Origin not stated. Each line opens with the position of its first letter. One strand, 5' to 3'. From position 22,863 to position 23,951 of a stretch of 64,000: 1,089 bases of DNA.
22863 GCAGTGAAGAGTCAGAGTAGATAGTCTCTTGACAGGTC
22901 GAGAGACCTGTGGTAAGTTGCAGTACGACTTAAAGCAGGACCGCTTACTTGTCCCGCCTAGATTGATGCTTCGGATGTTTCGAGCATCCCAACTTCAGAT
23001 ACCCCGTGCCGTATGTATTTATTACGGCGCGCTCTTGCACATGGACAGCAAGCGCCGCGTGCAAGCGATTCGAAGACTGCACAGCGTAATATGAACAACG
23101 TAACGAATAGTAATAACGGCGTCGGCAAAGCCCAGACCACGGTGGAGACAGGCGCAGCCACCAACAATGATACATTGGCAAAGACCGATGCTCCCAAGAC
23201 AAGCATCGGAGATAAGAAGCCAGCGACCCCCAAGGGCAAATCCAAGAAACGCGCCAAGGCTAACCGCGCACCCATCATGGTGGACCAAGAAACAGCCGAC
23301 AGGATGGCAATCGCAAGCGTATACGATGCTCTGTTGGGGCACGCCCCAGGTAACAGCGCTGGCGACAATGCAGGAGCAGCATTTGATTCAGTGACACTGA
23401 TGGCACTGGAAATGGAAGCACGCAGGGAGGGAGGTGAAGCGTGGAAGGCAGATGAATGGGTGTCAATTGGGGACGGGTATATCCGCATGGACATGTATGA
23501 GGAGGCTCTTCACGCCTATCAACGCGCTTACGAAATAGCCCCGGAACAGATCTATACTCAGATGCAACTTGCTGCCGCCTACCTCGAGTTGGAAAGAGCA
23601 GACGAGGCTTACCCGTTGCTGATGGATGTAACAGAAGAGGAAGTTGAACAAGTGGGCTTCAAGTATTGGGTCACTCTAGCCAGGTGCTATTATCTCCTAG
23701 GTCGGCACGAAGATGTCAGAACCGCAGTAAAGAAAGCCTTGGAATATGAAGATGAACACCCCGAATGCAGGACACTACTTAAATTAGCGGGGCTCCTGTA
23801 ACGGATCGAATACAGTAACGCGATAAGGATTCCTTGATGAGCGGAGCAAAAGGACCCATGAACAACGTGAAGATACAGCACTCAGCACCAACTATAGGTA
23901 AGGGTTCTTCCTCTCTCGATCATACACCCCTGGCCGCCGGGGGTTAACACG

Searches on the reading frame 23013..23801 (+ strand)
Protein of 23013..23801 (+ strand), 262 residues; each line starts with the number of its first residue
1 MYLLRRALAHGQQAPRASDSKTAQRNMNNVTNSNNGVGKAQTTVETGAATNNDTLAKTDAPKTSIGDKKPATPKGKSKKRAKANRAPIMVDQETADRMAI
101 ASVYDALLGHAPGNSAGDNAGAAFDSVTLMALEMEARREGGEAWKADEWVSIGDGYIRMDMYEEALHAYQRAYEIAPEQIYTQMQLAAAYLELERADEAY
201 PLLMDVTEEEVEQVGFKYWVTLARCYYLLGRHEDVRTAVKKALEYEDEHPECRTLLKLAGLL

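Call 6: search_protein_families(library=pfam, proteins=[window:23013-23801:+], max_evalue=0.01)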
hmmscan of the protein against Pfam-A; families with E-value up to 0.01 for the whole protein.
window:23013-23801:+ (262 aa): 11 families
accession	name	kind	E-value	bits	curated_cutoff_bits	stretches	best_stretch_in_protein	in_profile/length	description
PF07719.23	TPR_2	-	1.3e-11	44.1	27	2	146-178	1-33/34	Tetratricopeptide repeat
PF14559.12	TPR_19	-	5.9e-10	39.8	25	1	160-210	5-55/68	Tetratricopeptide repeat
PF00515.34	TPR_1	-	1.5e-09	37.7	27.8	1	146-178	1-33/34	Tetratricopeptide repeat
PF13181.12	TPR_8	-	2.9e-08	33.7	25.7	0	149-178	4-33/34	Tetratricopeptide repeat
PF23914.1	TPR_CcmH_CycH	-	4.4e-08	33.6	42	1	146-194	50-98/158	Cytochrome c-type biogenesis protein H TPR domain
PF12895.13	ANAPC3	-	3.1e-07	31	27.2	1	160-241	3-81/82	Anaphase-promoting complex, cyclosome, subunit 3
PF13424.12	TPR_12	-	3e-06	27.8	30.1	0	150-177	49-76/77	Tetratricopeptide repeat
PF13428.12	TPR_14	-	4.4e-06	27.3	23.5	0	147-188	2-43/44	Tetratricopeptide repeat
PF13414.12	TPR_11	-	0.0025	17.9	26.8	1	161-192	9-40/42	TPR repeat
PF13174.12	TPR_6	-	0.0048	17.9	26.3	0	152-177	6-31/33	Tetratricopeptide repeat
PF25068.1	ARM_TT21_4th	-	0.0067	17.1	30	0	152-234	5-85/153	Tetratricopeptide repeat protein 21 forth ARM domain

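Call 8: search_protein_families(library=phrogs, proteins=[window:23013-23801:+], max_evalue=0.01)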
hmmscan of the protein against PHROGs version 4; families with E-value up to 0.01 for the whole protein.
window:23013-23801:+ (262 aa): 1 family
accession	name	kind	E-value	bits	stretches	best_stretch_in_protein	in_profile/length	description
phrog_5208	-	unknown function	0.0087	16.1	0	152-250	184-291/372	-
